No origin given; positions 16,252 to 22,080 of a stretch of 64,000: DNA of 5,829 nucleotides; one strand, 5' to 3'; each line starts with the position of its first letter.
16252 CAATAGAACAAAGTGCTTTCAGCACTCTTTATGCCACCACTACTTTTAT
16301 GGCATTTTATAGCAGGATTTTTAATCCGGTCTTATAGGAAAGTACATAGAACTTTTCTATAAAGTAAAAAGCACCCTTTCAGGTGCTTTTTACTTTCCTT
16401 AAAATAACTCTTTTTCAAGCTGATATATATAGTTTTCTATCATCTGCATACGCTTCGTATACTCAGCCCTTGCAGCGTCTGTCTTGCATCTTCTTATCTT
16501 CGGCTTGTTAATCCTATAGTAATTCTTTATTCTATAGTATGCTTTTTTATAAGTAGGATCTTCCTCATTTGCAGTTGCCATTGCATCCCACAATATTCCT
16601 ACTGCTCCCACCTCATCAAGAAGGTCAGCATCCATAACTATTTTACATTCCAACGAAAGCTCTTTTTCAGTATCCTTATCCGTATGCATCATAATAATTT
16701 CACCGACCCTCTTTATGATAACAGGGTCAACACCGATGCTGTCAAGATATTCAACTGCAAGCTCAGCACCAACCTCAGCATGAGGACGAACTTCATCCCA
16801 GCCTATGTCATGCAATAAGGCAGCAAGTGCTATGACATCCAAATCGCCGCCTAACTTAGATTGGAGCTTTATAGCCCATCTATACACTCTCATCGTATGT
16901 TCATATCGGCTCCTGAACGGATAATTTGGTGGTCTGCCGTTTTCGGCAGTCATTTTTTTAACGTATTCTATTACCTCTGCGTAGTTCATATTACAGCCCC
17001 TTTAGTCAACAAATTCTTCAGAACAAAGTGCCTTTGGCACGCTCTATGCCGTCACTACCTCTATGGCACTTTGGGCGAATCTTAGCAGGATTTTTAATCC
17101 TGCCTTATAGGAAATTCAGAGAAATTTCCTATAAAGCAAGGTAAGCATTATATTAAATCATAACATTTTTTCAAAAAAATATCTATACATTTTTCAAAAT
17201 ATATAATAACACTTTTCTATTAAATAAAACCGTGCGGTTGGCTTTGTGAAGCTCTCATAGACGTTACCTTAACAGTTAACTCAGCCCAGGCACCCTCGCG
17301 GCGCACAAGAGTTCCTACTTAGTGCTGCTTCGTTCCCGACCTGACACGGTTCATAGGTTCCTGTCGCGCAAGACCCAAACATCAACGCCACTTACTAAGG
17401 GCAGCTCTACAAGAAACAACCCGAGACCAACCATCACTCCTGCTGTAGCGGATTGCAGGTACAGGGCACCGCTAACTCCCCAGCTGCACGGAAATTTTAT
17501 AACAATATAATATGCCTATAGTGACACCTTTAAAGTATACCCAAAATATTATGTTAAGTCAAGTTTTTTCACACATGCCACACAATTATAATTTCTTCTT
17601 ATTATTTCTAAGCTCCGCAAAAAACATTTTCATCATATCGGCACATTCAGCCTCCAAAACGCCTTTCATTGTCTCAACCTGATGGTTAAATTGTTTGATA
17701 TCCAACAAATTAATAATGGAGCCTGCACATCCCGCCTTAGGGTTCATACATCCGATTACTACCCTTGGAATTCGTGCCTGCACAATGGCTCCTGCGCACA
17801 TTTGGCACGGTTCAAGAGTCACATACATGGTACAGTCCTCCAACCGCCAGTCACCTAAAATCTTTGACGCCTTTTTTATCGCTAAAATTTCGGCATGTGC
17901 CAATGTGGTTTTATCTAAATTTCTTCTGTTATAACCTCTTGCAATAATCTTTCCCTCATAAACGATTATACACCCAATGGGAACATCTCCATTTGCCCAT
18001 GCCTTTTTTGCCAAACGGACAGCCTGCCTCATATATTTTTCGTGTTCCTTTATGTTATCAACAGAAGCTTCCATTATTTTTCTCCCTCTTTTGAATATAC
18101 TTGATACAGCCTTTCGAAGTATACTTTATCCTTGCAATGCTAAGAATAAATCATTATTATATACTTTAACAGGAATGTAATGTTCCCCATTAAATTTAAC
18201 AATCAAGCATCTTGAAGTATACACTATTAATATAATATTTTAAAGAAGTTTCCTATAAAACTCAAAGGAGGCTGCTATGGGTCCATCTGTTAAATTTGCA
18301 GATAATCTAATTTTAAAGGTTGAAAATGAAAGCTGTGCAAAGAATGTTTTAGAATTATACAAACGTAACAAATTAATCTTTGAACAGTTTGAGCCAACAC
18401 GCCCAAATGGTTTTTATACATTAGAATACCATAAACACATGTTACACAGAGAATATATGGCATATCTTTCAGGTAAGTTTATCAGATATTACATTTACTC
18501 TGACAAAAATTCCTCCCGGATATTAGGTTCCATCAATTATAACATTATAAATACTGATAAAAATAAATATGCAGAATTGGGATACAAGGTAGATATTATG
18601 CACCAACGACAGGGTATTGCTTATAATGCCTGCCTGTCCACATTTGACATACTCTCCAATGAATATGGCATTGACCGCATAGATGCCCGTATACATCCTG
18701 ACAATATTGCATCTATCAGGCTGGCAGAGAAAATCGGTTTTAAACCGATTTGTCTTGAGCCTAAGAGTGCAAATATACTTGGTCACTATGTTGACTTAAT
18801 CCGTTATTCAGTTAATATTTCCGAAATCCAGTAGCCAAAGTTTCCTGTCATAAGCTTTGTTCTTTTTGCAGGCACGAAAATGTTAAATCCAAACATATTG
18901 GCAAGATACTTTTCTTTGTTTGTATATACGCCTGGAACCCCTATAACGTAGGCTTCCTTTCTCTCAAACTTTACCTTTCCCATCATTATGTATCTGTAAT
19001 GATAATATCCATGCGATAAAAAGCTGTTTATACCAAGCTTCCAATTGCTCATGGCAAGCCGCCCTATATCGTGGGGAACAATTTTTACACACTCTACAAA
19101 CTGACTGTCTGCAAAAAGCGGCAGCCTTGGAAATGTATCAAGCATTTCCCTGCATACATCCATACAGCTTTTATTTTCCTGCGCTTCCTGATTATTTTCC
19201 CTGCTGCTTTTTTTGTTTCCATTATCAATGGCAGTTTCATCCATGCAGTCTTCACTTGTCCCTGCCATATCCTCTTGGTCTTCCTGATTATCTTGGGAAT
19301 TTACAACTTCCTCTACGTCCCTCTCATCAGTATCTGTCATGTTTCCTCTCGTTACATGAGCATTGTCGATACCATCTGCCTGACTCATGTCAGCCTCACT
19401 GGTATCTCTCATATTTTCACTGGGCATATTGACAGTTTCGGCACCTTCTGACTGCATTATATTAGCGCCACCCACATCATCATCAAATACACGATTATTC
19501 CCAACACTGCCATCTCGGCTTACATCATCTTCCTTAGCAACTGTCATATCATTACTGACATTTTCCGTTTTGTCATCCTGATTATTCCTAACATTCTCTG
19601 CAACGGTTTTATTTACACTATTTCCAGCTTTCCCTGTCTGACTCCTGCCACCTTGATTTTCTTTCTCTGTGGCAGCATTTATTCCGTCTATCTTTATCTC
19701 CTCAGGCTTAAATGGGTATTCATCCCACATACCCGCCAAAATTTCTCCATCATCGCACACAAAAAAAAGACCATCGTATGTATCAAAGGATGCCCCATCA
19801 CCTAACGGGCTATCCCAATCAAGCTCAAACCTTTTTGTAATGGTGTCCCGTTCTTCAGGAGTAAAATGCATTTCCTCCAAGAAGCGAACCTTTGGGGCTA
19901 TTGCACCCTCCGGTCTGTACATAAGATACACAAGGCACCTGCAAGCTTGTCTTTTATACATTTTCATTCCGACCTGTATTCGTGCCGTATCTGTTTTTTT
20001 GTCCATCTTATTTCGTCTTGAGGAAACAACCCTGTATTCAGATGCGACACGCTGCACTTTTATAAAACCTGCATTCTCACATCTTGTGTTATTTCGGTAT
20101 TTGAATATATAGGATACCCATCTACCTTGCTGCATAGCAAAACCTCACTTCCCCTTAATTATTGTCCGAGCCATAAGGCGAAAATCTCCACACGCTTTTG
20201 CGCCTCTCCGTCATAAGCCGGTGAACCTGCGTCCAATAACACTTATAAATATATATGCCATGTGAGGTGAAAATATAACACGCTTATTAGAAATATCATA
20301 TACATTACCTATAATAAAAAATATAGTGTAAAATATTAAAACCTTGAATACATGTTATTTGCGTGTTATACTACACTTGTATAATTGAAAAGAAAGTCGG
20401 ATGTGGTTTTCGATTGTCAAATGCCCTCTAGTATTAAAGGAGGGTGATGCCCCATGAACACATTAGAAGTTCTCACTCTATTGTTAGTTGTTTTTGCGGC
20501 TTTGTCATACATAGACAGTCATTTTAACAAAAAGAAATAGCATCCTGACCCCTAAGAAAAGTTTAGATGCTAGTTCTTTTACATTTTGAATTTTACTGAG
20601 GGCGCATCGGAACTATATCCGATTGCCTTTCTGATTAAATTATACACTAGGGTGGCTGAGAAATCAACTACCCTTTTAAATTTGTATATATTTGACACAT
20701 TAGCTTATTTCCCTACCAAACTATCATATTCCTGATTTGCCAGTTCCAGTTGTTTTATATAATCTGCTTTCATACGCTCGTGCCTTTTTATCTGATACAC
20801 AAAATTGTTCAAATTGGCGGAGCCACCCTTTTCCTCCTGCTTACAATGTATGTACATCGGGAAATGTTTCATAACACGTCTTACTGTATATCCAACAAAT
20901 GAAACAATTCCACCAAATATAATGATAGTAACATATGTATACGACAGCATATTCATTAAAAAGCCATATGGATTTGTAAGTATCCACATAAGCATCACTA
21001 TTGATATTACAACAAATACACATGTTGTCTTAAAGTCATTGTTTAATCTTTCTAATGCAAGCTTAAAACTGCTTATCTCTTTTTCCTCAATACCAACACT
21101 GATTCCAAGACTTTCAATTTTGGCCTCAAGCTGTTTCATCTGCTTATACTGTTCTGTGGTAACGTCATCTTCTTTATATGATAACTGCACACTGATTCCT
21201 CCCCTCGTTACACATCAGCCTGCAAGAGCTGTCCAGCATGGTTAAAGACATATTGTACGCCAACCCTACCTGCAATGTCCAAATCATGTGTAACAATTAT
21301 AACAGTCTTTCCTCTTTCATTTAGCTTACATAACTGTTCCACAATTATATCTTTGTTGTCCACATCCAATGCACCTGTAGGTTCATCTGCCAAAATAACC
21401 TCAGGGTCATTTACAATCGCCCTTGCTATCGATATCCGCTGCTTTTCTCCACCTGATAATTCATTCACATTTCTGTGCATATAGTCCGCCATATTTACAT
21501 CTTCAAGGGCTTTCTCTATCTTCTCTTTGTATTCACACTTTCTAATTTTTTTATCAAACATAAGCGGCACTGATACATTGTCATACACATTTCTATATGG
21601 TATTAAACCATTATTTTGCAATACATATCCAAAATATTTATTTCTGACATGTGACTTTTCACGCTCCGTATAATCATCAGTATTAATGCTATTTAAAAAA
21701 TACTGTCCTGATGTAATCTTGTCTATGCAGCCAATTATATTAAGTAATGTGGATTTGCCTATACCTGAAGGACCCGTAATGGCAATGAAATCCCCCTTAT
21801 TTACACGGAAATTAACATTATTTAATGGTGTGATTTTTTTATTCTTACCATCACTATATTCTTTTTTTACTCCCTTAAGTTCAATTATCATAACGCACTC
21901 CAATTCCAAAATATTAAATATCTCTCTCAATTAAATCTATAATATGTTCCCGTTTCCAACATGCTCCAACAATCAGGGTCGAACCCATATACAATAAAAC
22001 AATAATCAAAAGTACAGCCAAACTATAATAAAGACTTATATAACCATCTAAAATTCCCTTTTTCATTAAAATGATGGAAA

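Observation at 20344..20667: Complete type I toxin-antitoxin-like locus absent from the ORF track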

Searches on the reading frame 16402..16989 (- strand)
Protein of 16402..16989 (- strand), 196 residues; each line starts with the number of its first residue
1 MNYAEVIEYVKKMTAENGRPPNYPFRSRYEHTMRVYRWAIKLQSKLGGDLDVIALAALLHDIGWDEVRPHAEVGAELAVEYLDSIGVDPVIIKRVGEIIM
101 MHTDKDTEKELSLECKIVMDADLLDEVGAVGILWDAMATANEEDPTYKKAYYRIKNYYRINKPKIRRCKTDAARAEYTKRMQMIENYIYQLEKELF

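Call 9: search_protein_families(library=pfam, proteins=[window:16402-16989:-], max_evalue=0.001)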
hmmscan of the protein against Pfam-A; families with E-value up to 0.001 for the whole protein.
window:16402-16989:- (196 aa): 1 family
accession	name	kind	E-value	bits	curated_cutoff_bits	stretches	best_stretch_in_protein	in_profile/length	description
PF01966.28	HD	-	1.2e-16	61.4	22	1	28-125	1-114/116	HD domain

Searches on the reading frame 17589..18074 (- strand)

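Call 9: search_protein_families(library=pfam, proteins=[window:17589-18074:-], max_evalue=0.001)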
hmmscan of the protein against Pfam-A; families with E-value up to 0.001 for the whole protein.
window:17589-18074:- (162 aa): 4 families
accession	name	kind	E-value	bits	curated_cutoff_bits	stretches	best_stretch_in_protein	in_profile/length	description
PF14437.12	MafB19-deam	-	4.6e-55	185.9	27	1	10-156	2-142/142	MafB19-like deaminase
PF00383.29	dCMP_cyt_deam_1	-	2.1e-34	117.9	25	1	9-109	2-102/102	Cytidine and deoxycytidylate deaminase zinc-binding region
PF14439.12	Bd3614-deam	-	3.3e-06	27.5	38.5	1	39-100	17-77/113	Bd3614-like deaminase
PF18750.7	SNAD4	-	0.00042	20.8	27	0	47-99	23-73/130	Secreted Novel AID/APOBEC-like Deaminase 4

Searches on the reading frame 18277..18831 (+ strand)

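Call 9: search_protein_families(library=pfam, proteins=[window:18277-18831:+], max_evalue=0.001)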
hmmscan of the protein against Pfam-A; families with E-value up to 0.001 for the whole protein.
window:18277-18831:+ (185 aa): 3 families
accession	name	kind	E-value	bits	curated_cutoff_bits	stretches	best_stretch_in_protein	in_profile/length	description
PF13302.13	Acetyltransf_3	-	1.7e-13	51.8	25.4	1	46-156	31-138/138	Acetyltransferase (GNAT) domain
PF00583.31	Acetyltransf_1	-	3e-08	34.4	20.7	1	64-155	28-116/116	Acetyltransferase (GNAT) family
PF13420.13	Acetyltransf_4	-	3.4e-07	30.9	24.3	1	21-173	9-152/155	Acetyltransferase (GNAT) domain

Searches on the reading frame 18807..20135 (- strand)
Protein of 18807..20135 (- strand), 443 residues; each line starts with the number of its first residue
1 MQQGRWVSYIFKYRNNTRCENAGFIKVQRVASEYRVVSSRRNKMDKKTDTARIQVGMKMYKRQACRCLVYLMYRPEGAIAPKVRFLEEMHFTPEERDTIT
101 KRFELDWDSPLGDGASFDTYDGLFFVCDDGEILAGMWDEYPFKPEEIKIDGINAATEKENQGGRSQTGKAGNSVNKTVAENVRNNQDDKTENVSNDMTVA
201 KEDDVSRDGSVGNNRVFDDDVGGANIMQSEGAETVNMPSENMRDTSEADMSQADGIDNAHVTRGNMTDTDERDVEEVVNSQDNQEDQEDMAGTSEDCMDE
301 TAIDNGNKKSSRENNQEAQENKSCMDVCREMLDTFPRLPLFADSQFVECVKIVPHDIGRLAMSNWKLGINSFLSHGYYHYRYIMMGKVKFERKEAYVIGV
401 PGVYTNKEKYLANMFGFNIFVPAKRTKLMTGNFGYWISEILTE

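Call 9: search_protein_families(library=pfam, proteins=[window:18807-20135:-], max_evalue=0.001)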
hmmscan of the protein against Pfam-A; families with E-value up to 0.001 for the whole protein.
window:18807-20135:- (443 aa): 1 family
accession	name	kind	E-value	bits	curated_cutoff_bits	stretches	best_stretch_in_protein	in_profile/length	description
PF19623.4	DUF6128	-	1.2e-09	38.7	27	1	334-438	9-111/113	Family of unknown function (DUF6128)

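Call 78: search_protein_families(library=ncbifam, proteins=[window:18807-20135:-], max_evalue=0.01)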
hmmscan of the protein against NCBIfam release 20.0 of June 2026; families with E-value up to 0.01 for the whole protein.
window:18807-20135:- (443 aa): 0 families

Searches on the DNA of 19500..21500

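Call 6: search_rna_families(source=window, start=19500, end=21500, threshold=evalue, max_evalue=10)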
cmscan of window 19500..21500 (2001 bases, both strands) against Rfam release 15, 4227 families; matches with E-value up to 10: 8.
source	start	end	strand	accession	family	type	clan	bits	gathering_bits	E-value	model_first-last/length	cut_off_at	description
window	20682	20762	+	RF00581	SNORD12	Gene; snRNA; snoRNA; CD-box;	CL00044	21.4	43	0.37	1-90/90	no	Small nucleolar SNORD12/SNORD106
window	20558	20630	+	RF04181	rteR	Gene; sRNA;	-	19.2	72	8.7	1-84/84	no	rteR sRNA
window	19628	19738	-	RF01932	bxd_4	Gene; lncRNA;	-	18.3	40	2.6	1-106/106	no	Bithoraxoid conserved region 4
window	20702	20778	-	RF00376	HIV_GSL3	Cis-reg;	-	17.6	42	8.5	1-84/84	no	HIV gag stem loop 3 (GSL3)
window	20645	20678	+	RF04218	HCV_5BSL1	Cis-reg;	-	16.4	44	2.5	1-47/47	no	Hepatitis C virus stem-loop I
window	20587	20641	-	RF03368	mir-1822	Gene; miRNA;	-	16.1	73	7.2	1-61/61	no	mir-1822 microRNA precursor family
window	20081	20118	+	RF02060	STnc410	Gene; sRNA;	-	13.8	50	6.9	1-158/158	no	Enterobacterial sRNA STnc410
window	19706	19754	-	RF01122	sR39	Gene; snRNA; snoRNA; CD-box;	-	12.3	50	6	1-56/56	no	Small nucleolar RNA sR39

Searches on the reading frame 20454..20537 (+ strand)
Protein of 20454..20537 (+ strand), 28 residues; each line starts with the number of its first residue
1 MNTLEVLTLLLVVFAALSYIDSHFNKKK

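Call 4: search_protein_families(library=pfam, proteins=[window:20454-20537:+], max_evalue=10)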
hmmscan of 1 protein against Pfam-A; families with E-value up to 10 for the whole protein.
seq(28 aa): 1 family
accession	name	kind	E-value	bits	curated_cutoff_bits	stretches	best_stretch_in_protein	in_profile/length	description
PF11779.13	SPT_ssu-like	-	0.072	13.2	29.8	1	1-24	28-51/54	Small subunit of serine palmitoyltransferase-like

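Call 5: search_protein_families(library=ncbifam, proteins=[window:20454-20537:+], max_evalue=10)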
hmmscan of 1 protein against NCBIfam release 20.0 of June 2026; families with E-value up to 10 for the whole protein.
seq(28 aa): 0 families

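Call 16: search_dna_similar(query=window:20454-20537:+, collection=phages, mode=protein, max_evalue=10)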
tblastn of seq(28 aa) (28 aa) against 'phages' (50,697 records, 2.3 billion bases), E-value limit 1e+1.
Records with a match: 1; places in all: 1; records where one place covers at least 80% of the query: 0.
Best place of each record, by identity: 80-90% 1.
By first word of the organism name: Bacteriophage 1.
By host as written in the record: - 1.
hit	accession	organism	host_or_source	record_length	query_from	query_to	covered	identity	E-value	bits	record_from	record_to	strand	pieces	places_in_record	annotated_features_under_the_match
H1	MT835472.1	Bacteriophage sp.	human fecal samples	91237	14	28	54%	86.7%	4e+0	28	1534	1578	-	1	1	record has no annotation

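Call 17: search_dna_similar(query=window:20454-20537:+, collection=plasmids, mode=protein, max_evalue=10)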
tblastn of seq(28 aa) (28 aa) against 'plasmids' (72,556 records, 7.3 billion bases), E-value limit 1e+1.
No match.

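Call 18: get_annotated_region(hit=H1, flank=3000)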
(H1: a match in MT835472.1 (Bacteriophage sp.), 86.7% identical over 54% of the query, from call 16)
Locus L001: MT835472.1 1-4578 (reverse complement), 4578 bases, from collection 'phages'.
description: UNVERIFIED: Bacteriophage sp. clone scaffold_5 genomic sequence.
organism: Bacteriophage sp. (NCBI taxid 38018)
taxonomy: Viruses
host: -; source: human fecal samples; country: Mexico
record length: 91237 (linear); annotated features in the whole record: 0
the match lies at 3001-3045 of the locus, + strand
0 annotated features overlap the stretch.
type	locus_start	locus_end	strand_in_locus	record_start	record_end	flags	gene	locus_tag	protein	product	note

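Call 30: list_cluster_members(proteins=[window:20454-20537:+, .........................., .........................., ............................, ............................, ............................, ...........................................])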
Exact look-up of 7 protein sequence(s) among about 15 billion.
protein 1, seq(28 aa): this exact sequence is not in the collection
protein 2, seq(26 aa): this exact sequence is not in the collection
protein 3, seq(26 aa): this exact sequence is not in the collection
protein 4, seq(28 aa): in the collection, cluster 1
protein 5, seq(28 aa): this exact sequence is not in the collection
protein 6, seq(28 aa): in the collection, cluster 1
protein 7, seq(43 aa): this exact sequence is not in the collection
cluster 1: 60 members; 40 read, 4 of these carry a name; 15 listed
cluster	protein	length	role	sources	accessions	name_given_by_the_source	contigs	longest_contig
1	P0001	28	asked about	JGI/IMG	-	-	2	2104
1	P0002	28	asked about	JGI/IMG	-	-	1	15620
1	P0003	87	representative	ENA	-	-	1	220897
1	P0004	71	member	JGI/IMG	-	hypothetical protein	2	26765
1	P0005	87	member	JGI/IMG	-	hypothetical protein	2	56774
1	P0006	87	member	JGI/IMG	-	hypothetical protein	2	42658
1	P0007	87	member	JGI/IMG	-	hypothetical protein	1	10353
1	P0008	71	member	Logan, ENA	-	-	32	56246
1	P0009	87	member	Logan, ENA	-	-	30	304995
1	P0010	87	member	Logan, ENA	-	-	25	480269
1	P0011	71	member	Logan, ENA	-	-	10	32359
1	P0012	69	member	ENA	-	-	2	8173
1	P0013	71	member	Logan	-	-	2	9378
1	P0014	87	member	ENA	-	-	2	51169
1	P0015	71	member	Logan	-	-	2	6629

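Call 65: search_protein_families(library=phrogs, proteins=[window:20454-20537:+], max_evalue=10)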
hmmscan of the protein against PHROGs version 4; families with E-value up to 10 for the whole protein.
seq(28 aa): 1 family
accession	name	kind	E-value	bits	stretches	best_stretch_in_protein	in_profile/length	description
phrog_35280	-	unknown function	0.2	12.4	1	12-25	20-33/41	-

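Call 77: search_protein_families(library=pfam, alignment_id=A3, max_evalue=1)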
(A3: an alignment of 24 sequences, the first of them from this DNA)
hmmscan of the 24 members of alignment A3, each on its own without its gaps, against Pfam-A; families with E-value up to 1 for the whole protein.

A. member 1, seq(28 aa): 1 family
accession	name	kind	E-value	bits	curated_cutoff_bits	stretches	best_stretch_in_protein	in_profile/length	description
PF11779.13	SPT_ssu-like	-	0.072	13.2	29.8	1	1-24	28-51/54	Small subunit of serine palmitoyltransferase-like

B. families by the number of members that match (of 24 scanned): 6 families
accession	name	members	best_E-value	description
PF16935.10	Hol_Tox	10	0.027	Putative Holin-like Toxin (Hol-Tox)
PF11779.13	SPT_ssu-like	8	0.022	Small subunit of serine palmitoyltransferase-like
PF23676.1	YnaM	4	0.0083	Protein YnaM-like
PF13677.11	MotB_plug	2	0.0013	Membrane MotB of proton-channel complex MotA/MotB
PF02472.21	ExbD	1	0.086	Biopolymer transport protein ExbD/TolR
PF04277.18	OAD_gamma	1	0.1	Oxaloacetate decarboxylase, gamma chain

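Call 81: search_solved_structures(query=A3, max_evalue=10)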
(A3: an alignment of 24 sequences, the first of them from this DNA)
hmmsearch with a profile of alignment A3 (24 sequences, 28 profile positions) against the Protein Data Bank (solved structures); distinct sequences matched with E-value up to 10: 0.

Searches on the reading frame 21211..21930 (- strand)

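Call 9: search_protein_families(library=pfam, proteins=[window:21211-21930:-], max_evalue=0.001)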
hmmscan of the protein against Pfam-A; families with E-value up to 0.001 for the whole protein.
window:21211-21930:- (240 aa): 4 families
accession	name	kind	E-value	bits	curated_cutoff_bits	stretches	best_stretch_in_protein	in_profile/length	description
PF00005.33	ABC_tran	-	1.1e-32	113.9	25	1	36-185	1-136/137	ABC transporter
PF13304.12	AAA_21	-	1e-06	29.5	27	0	112-216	166-299/304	AAA domain, putative AbiEii toxin, Type IV TA system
PF03193.22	RsgA_GTPase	-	0.00084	19.6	30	0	42-66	103-126/174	RsgA GTPase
PF13555.12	AAA_29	-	0.00099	19.3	27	0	39-63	15-39/61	P-loop containing region of AAA domain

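Call 78: search_protein_families(library=ncbifam, proteins=[window:21211-21930:-], max_evalue=0.01)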
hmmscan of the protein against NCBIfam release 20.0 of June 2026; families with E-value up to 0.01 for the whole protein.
window:21211-21930:- (240 aa): 194 families (the best 25 are shown)
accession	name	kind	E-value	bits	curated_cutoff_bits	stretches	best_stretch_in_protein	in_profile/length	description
TIGR03608.1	L_ocin_972_ABC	subfamily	4.5e-64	215.7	254.85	1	30-222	10-199/206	putative bacteriocin export ABC transporter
TIGR02211.1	LolD_lipo_ex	equivalog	8.1e-56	189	307.75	1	15-230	1-215/221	lipoprotein-releasing ABC transporter ATP-binding protein LolD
NF038007.1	ABC_ATP_DarD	equivalog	6.4e-55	186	375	1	16-219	2-203/218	darobactin export ABC transporter ATP-binding protein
TIGR02673.1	FtsE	equivalog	1.3e-54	185.1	264.85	1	15-226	1-206/214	cell division ATP-binding protein FtsE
NF007826.0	PRK10535.1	equivalog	7.6e-51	173.1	966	1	15-222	4-209/648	macrolide ABC transporter ATP-binding protein/permease MacB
NF008639.0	PRK11629.1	equivalog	1.7e-49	168.4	360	1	16-228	7-218/234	lipoprotein-releasing ABC transporter ATP-binding protein LolD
NF043075.1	MMSYN1_0197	equivalog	3.6e-45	154.4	550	1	15-235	2-211/341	spermidine/putrescine ABC transporter ATP-binding protein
TIGR01186.1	proV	subfamily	5.4e-45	154.1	326.6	1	36-237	9-210/363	betaine/proline/choline family ABC transporter ATP-binding protein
TIGR02315.1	ABC_phnC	equivalog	1.2e-44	152.6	266.1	1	15-226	1-215/243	phosphonate ABC transporter ATP-binding protein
TIGR02982.1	heterocyst_DevA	subfamily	1.9e-44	151.9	295.8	1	15-221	1-209/220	ABC exporter ATP-binding subunit, DevA family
NF040729.1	ABC_ATP_SaoA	equivalog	2.1e-40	138.7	360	1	16-220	2-196/248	ABC transporter ATP-binding protein SaoA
NF007027.0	PRK09493.1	equivalog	2.1e-40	138.6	379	1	15-236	1-215/240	glutamine ABC transporter ATP-binding protein GlnQ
NF007879.0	PRK10584.1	equivalog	3.7e-40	138.1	336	1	14-225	5-215/228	putative ABC transporter ATP-binding protein YbbA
NF006987.0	PRK09452.1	equivalog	4.5e-40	137.5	482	1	13-229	15-220/378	spermidine/putrescine ABC transporter ATP-binding protein PotA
NF040933.2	ABC_arch_GlcV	equivalog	7e-40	137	450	1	16-220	3-209/357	glucose ABC transporter ATP-binding protein GlcV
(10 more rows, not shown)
